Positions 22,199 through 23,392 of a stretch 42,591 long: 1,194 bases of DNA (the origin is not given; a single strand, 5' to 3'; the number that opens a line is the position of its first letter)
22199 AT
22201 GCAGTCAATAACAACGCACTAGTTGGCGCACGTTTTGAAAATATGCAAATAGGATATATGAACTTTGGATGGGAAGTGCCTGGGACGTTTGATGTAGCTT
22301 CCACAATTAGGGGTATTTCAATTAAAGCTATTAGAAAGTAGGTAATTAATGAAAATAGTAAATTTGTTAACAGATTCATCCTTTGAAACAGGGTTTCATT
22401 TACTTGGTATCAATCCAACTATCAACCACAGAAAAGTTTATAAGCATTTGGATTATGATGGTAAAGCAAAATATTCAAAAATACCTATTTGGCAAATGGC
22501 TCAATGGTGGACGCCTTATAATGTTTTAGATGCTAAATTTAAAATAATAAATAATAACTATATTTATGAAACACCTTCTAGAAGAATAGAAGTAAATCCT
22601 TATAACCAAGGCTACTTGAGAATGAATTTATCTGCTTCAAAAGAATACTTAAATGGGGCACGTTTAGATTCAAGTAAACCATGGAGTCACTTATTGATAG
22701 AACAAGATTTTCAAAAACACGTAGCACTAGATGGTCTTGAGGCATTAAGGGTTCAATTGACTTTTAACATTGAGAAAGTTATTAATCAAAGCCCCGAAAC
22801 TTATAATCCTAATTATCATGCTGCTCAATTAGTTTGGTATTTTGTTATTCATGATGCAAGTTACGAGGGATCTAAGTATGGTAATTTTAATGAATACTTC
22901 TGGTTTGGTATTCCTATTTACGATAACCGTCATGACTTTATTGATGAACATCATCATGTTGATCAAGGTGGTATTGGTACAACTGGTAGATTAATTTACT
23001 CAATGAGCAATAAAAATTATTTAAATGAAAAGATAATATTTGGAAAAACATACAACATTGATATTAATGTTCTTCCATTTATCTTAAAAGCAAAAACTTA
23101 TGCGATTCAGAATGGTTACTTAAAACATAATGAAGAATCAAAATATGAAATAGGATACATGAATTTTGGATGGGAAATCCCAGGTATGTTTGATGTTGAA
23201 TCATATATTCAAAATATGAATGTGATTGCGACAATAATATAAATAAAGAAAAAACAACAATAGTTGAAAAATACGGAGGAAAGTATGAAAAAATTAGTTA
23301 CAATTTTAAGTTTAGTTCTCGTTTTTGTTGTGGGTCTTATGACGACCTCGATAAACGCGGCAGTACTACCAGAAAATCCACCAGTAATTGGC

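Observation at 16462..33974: A 17.5-kb DeoR-linked rhamnose / alpha-glucosyl-rhamnoside foraging locus with no recognisable extracellular depolymerase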

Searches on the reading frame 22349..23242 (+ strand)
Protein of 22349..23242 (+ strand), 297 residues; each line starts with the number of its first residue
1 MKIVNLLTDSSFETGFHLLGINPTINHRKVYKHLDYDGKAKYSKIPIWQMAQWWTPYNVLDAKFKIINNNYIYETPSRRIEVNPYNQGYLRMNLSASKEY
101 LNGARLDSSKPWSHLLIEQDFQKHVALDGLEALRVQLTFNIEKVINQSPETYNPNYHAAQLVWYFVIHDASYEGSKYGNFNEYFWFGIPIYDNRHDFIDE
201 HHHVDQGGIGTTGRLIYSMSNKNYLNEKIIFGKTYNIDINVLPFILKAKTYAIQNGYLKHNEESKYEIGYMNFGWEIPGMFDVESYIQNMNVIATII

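Call 4: search_protein_families(library=pfam, proteins=[window:22349-23242:+], max_evalue=0.01)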
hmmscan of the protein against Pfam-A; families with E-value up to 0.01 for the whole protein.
window:22349-23242:+ (297 aa): 0 families

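Call 6: search_protein_families(library=ncbifam, proteins=[window:22349-23242:+], max_evalue=0.01)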
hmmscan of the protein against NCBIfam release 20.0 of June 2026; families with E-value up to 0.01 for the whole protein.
window:22349-23242:+ (297 aa): 0 families

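Call 10: find_homologous_proteins(query=window:22349-23242:+, max_evalue=0.001)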
Query window:22349-23242:+ (297 aa): 66 proteins with E <= 0.001 among 537 candidates.
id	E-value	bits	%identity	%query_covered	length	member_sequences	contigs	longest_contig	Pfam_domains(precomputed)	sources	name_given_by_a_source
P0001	1.6e-190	650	94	100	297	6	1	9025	-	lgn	-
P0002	2.1e-130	452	65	100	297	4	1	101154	-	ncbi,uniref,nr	ncbi:hypothetical protein [Paracholeplasma manati]|uniref:hypothetical protein n=1 Tax=Paracholeplas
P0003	8.7e-130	450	64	100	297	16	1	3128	-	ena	-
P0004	1.1e-128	447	64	100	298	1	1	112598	-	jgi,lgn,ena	-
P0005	2.8e-128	445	62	100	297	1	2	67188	-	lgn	-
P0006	4.2e-126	438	64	100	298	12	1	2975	-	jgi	-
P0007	1.2e-121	424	60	100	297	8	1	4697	-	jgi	jgi:hypothetical protein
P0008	4.4e-121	422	64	98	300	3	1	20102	-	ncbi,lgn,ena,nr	ncbi:MAG TPA: hypothetical protein VK005_02080 [Acholeplasma sp.]|nr:hypothetical protein [Acholepla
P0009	7.7e-116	405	59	100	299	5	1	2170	-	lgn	-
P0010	1.8e-114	400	58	99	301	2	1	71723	-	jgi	-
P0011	1.1e-112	394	58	99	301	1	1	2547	-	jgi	jgi:hypothetical protein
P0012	3.5e-108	379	57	99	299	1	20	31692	-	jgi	jgi:hypothetical protein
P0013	5.9e-108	379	55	99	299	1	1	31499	-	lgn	-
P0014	7.0e-108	378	59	99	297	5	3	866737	-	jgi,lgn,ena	jgi:hypothetical protein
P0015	3.8e-96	340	51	99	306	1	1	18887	-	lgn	-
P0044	3.5e-61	225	40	98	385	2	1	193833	PF09479.17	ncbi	-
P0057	1.6e-51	193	38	99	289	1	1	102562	-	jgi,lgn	jgi:hypothetical protein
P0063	3.2e-31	127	32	97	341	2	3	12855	-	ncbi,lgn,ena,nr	ncbi:MAG TPA: hypothetical protein DCG38_10320 [Eubacteriaceae bacterium]|nr:hypothetical protein [E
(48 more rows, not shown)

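Call 15: search_solved_structures(query=A2, max_evalue=10)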
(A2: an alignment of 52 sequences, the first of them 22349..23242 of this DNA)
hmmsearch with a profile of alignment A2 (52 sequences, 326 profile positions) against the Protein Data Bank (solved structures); distinct sequences matched with E-value up to 10: 3.
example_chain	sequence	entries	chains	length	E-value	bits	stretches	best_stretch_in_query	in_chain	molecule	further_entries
7dun_H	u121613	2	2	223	0.72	11.8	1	179-222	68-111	Fab heavy chain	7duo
7dha_C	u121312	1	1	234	0.76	11.7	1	179-222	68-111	Heavy Chain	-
3h4c_A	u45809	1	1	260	2.4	10.1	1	244-281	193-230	Transcription factor TFIIB-like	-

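Call 16: find_encoding_contigs(protein=P0044, flank=10000, max_places=2)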
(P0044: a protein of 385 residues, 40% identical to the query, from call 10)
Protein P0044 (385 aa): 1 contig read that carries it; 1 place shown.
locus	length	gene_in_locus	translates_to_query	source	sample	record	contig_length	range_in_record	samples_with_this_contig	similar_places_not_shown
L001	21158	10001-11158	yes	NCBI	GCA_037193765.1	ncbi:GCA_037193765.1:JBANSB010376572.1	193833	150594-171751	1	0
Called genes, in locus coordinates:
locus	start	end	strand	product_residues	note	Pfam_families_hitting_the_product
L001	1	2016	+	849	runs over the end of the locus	PF00149:Metallophos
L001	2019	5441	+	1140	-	PF03442:CBM_X2 (faint)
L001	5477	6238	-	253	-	PF01047:MarR (weak), PF08220:HTH_DeoR, PF00455:DeoRC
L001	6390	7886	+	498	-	PF00370:FGGY_N, PF02782:FGGY_C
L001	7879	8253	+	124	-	PF06134:RhaA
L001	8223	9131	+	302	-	PF06134:RhaA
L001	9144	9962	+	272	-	PF00596:Aldolase_II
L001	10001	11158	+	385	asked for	PF09479:Flg_new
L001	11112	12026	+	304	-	-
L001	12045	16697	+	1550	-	PF07550:Shr-like_HID (faint), PF03442:CBM_X2 (faint)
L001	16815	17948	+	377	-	PF00657:Lipase_GDSL (weak), PF13472:Lipase_GDSL_2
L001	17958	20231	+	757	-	PF03636:Glyco_hydro_65N, PF03632:Glyco_hydro_65m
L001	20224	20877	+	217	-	PF00702:Hydrolase, PF13419:HAD_2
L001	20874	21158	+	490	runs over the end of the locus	PF01547:SBP_bac_1, PF13416:SBP_bac_8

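Call 17: find_encoding_contigs(protein=P0057, flank=10000, max_places=2)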
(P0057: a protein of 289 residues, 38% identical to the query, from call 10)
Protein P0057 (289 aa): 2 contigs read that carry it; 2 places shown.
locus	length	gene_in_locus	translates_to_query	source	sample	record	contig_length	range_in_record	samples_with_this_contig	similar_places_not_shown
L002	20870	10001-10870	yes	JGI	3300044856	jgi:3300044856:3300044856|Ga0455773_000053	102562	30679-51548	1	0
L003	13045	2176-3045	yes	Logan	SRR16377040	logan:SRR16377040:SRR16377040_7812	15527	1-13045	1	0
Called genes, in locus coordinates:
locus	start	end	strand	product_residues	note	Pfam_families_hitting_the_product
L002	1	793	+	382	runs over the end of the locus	PF00465:Fe-ADH, PF13685:Fe-ADH_2, PF25137:ADH_Fe_C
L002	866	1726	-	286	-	PF20434:BD-FAE, PF07859:Abhydrolase_3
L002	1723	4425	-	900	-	PF01074:Glyco_hydro_38N, PF09261:Alpha-mann_mid, PF07748:Glyco_hydro_38C (weak)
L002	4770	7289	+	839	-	-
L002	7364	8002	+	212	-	PF00702:Hydrolase, PF13419:HAD_2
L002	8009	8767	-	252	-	PF01047:MarR (weak), PF08220:HTH_DeoR, PF08279:HTH_11, PF00455:DeoRC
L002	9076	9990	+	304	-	-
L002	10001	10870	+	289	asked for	-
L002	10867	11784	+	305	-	-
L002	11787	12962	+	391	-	PF25182:NonGDSL, PF00657:Lipase_GDSL, PF13472:Lipase_GDSL_2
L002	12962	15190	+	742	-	PF03636:Glyco_hydro_65N, PF03632:Glyco_hydro_65m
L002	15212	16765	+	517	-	PF01547:SBP_bac_1 (weak)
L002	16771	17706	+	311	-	PF00528:BPD_transp_1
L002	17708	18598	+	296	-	PF00528:BPD_transp_1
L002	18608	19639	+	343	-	-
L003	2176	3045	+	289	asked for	-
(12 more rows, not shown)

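Call 19: find_encoding_contigs(protein=P0063, flank=10000, max_places=2)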
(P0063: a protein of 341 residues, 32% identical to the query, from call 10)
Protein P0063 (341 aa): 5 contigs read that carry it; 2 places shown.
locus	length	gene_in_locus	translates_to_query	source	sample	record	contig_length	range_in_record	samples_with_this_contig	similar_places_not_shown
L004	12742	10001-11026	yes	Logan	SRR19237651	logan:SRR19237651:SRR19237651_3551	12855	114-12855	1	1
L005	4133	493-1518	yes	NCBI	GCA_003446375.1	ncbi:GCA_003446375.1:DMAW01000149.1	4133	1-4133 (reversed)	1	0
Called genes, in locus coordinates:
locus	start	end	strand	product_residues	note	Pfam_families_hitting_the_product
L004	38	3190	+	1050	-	PF13620:CarboxypepD_reg, PF13715:CarbopepD_reg_2, PF07715:Plug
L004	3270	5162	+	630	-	PF14322:SusD-like_3, PF07980:SusD_RagB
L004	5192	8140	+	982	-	PF07715:Plug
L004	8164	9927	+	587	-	PF14322:SusD-like_3, PF07980:SusD_RagB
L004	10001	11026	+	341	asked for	-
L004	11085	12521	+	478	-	PF02368:Big_2, PF20578:aBig_2 (faint), PF21764:Invasin_D4 (faint), PF02368:Big_2, PF26918:Ig_Eae (weak), PF02368:Big_2, PF22359:Big-like, PF26918:Ig_Eae (weak), +1 more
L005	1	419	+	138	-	PF07980:SusD_RagB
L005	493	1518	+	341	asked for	-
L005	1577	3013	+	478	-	PF02368:Big_2, PF20578:aBig_2 (faint), PF21764:Invasin_D4 (faint), PF02368:Big_2, PF26918:Ig_Eae (weak), PF02368:Big_2, PF22359:Big-like, PF26918:Ig_Eae (weak), +1 more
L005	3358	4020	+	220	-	-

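Call 20: find_encoding_contigs(protein=P0014, flank=10000, max_places=1)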
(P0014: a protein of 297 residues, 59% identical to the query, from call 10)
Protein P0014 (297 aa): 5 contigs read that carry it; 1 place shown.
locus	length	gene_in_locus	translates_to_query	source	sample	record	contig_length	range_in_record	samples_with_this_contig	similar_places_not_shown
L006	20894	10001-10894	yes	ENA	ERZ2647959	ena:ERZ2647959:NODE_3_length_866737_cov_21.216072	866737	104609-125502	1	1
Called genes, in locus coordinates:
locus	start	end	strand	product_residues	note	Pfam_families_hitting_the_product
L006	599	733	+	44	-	-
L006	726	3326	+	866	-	-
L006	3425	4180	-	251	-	PF08220:HTH_DeoR, PF08279:HTH_11 (weak), PF00455:DeoRC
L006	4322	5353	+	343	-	PF01408:GFO_IDH_MocA, PF22725:GFO_IDH_MocA_C3, PF02894:GFO_IDH_MocA_C (weak)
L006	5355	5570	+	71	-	-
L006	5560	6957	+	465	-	PF00370:FGGY_N, PF02782:FGGY_C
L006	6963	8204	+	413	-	PF06134:RhaA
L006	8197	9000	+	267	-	PF00596:Aldolase_II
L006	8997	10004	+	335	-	-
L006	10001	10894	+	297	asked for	-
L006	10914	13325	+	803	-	-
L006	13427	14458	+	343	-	PF00657:Lipase_GDSL (weak), PF13472:Lipase_GDSL_2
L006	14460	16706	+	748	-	PF03636:Glyco_hydro_65N, PF03632:Glyco_hydro_65m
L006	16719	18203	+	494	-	PF01547:SBP_bac_1, PF13416:SBP_bac_8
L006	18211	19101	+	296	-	PF00528:BPD_transp_1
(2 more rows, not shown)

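Call 21: predict_structure(alignment_id=A2)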
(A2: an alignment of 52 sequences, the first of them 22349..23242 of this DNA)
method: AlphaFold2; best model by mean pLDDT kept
length: 297 residues; sequences in the alignment: 52
mean_pLDDT: 94.7   pTM: 0.92
mean pLDDT of the five models: 94.7, 93.3, 92.9, 92.5, 92.3
residues with pLDDT >= 90: 259; 70-90: 32; 50-70: 6; < 50: 0
segments of 3 or more residues with pLDDT < 50: none
pLDDT, mean of each block of 10 residues (from residue 1): 96 97 88 97 95 95 97 98 98 97 91 96 93 99 97 96 96 68 95 98 88 94 98 99 98 93 92 97 98 97
secondary structure, 60 per line:
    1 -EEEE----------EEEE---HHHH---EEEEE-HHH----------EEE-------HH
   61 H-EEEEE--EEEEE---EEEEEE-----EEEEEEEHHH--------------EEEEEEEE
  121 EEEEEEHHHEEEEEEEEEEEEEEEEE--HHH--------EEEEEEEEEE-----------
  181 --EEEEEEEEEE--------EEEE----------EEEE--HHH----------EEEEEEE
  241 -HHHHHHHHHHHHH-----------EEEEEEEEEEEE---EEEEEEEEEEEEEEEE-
elements in order: E2-5 E16-19 H23-26 E30-34 E49-51 E63-67 E70-74 E78-83 E89-95 E113-126 E130-146 E160-169 E183-192 E201-204 E215-218 E234-240 H242-254 E266-277 E281-296

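Call 23: fold_search(model_id=the predicted structure, library=pdb)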
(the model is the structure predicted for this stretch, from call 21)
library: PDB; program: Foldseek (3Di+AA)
matches with E <= 10: 1007; with E <= 0.001: 47
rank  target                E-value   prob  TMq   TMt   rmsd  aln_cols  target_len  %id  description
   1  3amh_B                2.3e-08  1.00  0.46  0.51   9.4       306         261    9  crystal structure of cellulase 12A from Thermotoga maritima (released 2011-03-16)
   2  3amp_B                4.7e-08  1.00  0.44  0.51   9.7       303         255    8  E134C-Cellotetraose complex of cellulase 12A from thermotoga maritima (released 2011-03-16)
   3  3vhn_B                4.9e-08  1.00  0.44  0.50   9.5       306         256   10  Y61G mutant of Cellulase 12A from thermotoga maritima (released 2012-07-11)
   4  3o7o_B                7.7e-08  1.00  0.47  0.52   9.8       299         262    9  Use of synthetic symmetrization in the crystallization and structure determination of CelA from Thermotoga maritima (released 2010-12-01)
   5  3amq_A                8.5e-08  1.00  0.45  0.51   9.7       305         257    8  E134C-Cellobiose co-crystal of cellulase 12A from thermotoga maritima (released 2011-03-16)
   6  3o7o_A                9.5e-08  1.00  0.46  0.51   8.8       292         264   10  Use of synthetic symmetrization in the crystallization and structure determination of CelA from Thermotoga maritima (released 2010-12-01)
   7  3b7m_A                1.1e-07  1.00  0.40  0.52   7.4       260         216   10  Crystal structure of a meso-active thermo-stable cellulase (MT Cel12A) derived by making non-contiguous mutations in t (released 2007-11-27)
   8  3amm_A                1.1e-07  1.00  0.45  0.51   9.7       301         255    7  Cellotetraose complex of cellulase 12A from thermotoga maritima (released 2011-03-16)
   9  3amh_A                1.3e-07  1.00  0.45  0.51   9.6       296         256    9  crystal structure of cellulase 12A from Thermotoga maritima (released 2011-03-16)
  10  3vhn_A                2.1e-07  1.00  0.47  0.53   8.9       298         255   10  Y61G mutant of Cellulase 12A from thermotoga maritima (released 2012-07-11)
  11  3vho_B                2.2e-07  1.00  0.46  0.52   8.2       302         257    9  Y61-gg insertion mutant of Tm-Cellulase 12A (released 2012-07-11)
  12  3amn_A                2.4e-07  1.00  0.45  0.52   8.0       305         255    9  E134C-Cellobiose complex of cellulase 12A from thermotoga maritima (released 2011-03-16)
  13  3amn_B                2.6e-07  1.00  0.47  0.54   8.8       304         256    8  E134C-Cellobiose complex of cellulase 12A from thermotoga maritima (released 2011-03-16)
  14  3vho_A                3.6e-07  1.00  0.47  0.53   9.2       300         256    9  Y61-gg insertion mutant of Tm-Cellulase 12A (released 2012-07-11)
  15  9ktq                  4.4e-07  1.00  0.36  0.45   8.5       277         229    9  Crystal structure of the pathogen-secreted apoplastic GH12 xyloglucan-specific endoglucanase XEG1 (released 2025-12-10)
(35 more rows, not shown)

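Call 33: search_protein_representatives(alignment_id=A2)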
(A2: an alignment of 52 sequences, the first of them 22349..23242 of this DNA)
Query: 52 sequences, 326 profile positions. Proteins with E-value up to 0.001 (for the whole library): 1079; up to 1e-10: 825; up to 1e-30: 562. The best 150 are listed.
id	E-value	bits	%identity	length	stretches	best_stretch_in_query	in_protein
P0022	3.0e-136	469.9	-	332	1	1-326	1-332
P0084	6.8e-126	435.9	-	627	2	27-323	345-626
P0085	7.3e-125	432.5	-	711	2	12-322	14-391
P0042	1.8e-120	418.1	-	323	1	18-326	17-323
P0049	2.8e-118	410.9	-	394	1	1-324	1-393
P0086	4.2e-108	377.4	-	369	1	12-324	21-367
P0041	4.2e-106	370.9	-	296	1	30-326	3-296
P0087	2.1e-103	362.0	-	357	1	22-324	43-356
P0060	1.0e-100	353.2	-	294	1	29-323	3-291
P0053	3.9e-99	347.9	-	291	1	31-325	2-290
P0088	4.2e-97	341.3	-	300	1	32-324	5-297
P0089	6.7e-97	340.6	-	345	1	6-324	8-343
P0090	5.9e-96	337.5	-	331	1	9-325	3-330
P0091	6.5e-96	337.4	-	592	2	37-322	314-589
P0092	4.9e-94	331.2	-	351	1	4-323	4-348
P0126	4.7e-71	255.7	-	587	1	25-325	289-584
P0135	1.1e-69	251.1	-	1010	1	26-323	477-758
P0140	8.7e-69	248.2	-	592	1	22-324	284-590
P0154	9.1e-67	241.6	-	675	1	28-323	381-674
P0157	2.0e-66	240.4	-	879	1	27-324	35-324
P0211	4.9e-61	222.7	-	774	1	24-325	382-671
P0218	3.3e-60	220.0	-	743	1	28-323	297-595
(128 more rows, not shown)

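Call 35: search_protein_families(library=pfam, proteins=[P0084, P0085, P0091, P0126, P0135, P0140, P0154, P0157, P0211, P0218], max_evalue=0.001)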
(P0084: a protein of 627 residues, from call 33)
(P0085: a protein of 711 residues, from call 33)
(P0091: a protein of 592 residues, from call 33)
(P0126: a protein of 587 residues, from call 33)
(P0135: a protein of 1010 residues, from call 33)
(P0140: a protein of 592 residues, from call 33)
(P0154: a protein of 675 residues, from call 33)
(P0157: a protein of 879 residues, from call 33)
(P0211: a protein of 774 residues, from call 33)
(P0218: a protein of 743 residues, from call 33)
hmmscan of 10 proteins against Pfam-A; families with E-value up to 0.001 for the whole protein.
P0084 (627 aa): 0 families

P0085 (711 aa): 0 families

P0091 (592 aa): 0 families

P0126 (587 aa): 1 family
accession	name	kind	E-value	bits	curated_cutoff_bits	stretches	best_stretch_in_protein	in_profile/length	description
PF00722.28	Glyco_hydro_16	-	1.2e-18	67.6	22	1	100-250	12-139/175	Glycosyl hydrolases family 16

P0135 (1010 aa): 6 families
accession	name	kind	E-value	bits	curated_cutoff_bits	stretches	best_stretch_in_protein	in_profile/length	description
PF20434.5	BD-FAE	-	4.8e-26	92.1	26.8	1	246-433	2-213/215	BD-FAE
PF07859.19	Abhydrolase_3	-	3.9e-17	63.1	25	1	262-455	1-209/210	alpha/beta hydrolase fold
PF00326.27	Peptidase_S9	-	2.3e-14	53.9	22.6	1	310-474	41-208/213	Prolyl oligopeptidase family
PF19077.6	Big_13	-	5.2e-07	30.5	27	0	805-852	56-101/102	Bacterial Ig-like domain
PF00135.34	COesterase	-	6.8e-07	29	27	1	222-352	62-202/515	Carboxylesterase family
PF01738.24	DLH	-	1.3e-06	28.6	21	1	412-460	146-194/217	Dienelactone hydrolase family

P0140 (592 aa): 0 families

P0154 (675 aa): 2 families
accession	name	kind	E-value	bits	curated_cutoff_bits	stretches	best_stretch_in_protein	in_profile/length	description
PF13385.13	Laminin_G_3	-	4e-12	46.9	27.6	1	87-247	1-148/151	Concanavalin A-like lectin/glucanases superfamily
PF07833.16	Cu_amine_oxidN1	-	1.1e-10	41.8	24.2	1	274-370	3-99/108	Copper amine oxidase N-terminal domain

P0157 (879 aa): 0 families

P0211 (774 aa): 6 families
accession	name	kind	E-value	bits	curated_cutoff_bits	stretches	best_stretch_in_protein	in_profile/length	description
PF13517.12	FG-GAP_3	-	2e-66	220.9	26.9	7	193-257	1-60/61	FG-GAP-like repeat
PF01839.29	FG-GAP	-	6.7e-41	138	22.1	6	240-277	2-33/37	FG-GAP repeat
PF18962.6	Por_Secre_tail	-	6.8e-11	42.7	27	1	696-770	2-73/75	Secretion system C-terminal sorting domain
PF12256.14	TcdB_toxin_midN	-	3.7e-07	30.1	24.8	0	132-157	27-56/181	Insecticide toxin TcdB middle/N-terminal region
PF21955.1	CarG-like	-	3.7e-06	27.5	28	0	191-214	7-30/144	Carbapenem resistance protein CarG-like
PF16743.10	PliI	-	1.3e-05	25.3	27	0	44-99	26-80/123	Periplasmic lysozyme inhibitor of I-type lysozyme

P0218 (743 aa): 1 family
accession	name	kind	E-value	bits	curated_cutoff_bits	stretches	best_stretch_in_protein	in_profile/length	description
PF00404.24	Dockerin_1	-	4.8e-06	27.1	22.9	1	683-739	2-56/57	Dockerin type I domain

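Call 38: find_related_loci(query=A2, collection=genome_contigs, flank=10000)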
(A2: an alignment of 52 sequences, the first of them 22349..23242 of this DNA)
Query A2 (297 aa) in genome_contigs; peptide patterns used: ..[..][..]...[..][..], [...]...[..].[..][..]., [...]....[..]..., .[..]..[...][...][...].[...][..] (x = any residue, [..] = any of these).
227 stretches matched a pattern; 170 encode a relative of the query (tblastn E <= 1e-3); the best 80 are kept; 76 distinct loci.
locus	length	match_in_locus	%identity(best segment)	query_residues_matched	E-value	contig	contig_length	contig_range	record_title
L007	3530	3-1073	64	1-296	3e-138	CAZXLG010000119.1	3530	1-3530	MAG TPA_asm: uncultured Paracholeplasma sp. isolate SRP220891_co4_45 genome assembly, contig: NODE_50116_length_3530_cov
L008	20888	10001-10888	64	1-296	3e-133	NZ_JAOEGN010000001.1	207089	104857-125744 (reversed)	Paracholeplasma vituli strain 92-19 NODE_1_length_207089_cov_120.622583, whole genome shotgun sequence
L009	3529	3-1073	64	1-296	7e-137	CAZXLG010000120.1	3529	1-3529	MAG TPA_asm: uncultured Paracholeplasma sp. isolate SRP220891_co4_45 genome assembly, contig: NODE_50135_length_3529_cov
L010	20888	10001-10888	60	1-296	2e-125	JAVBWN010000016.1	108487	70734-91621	MAG: Acholeplasma sp. isolate ZNE14_Bin79 all_Scaff004431, whole genome shotgun sequence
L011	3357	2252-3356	51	1-294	2e-94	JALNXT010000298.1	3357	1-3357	MAG: Candidatus Cloacimonadota bacterium isolate SO_2017_CLC bin 30 scaffold_59089_c1_PH3_2017, whole genome shotgun seq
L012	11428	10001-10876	47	4-294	3e-92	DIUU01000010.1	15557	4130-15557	MAG TPA_asm: Acholeplasmataceae bacterium UBA6150 UBA6150_contig_15300, whole genome shotgun sequence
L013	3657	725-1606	47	6-297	7e-86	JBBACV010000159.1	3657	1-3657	MAG: Acholeplasmataceae bacterium isolate SO_2017_LW2_10 scaffold_54220_c1_LW138R_2017, whole genome shotgun sequence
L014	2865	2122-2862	48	4-248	1e-79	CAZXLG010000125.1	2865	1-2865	MAG TPA_asm: uncultured Paracholeplasma sp. isolate SRP220891_co4_45 genome assembly, contig: NODE_67156_length_2865_cov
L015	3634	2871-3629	47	4-255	1e-76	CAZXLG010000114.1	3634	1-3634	MAG TPA_asm: uncultured Paracholeplasma sp. isolate SRP220891_co4_45 genome assembly, contig: NODE_48230_length_3634_cov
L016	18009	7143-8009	42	5-292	5e-66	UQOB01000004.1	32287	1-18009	uncultured Mollicutes bacterium isolate UMGS482 genome assembly, contig: NODE_151_length_32287_cov_7.04601, whole genome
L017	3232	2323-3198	40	1-292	4e-65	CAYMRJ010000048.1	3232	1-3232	MAG TPA_asm: uncultured Staphylococcaceae bacterium isolate SRP141132_co6_359 genome assembly, contig: NODE_29183_length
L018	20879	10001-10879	40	5-296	3e-64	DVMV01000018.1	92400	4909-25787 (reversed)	MAG TPA_asm: Candidatus Alloenteromonas pullicola isolate ChiGjej1B1-22543 ChiGjej1B1M5__C331212_L92400_SRR6323428, whol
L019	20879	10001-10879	39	5-296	1e-63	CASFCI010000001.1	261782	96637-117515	uncultured bacterium isolate O31_L3_395395_idba_bin.38 genome assembly, contig: O31_L3_395395_idba_bin.38.fa_scaffold_3,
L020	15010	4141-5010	38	5-294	1e-62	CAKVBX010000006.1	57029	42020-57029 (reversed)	MAG: uncultured Bacilli bacterium isolate REFINED_METABAT215_TOP10_CONTIGS_1500_ASSEMBLY_K77_MERGED__Nepal_MoBio_Fiber-H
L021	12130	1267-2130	38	2-294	2e-61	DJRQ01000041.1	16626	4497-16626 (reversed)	MAG TPA_asm: Bacillales bacterium UBA6356 UBA6356_contig_6157, whole genome shotgun sequence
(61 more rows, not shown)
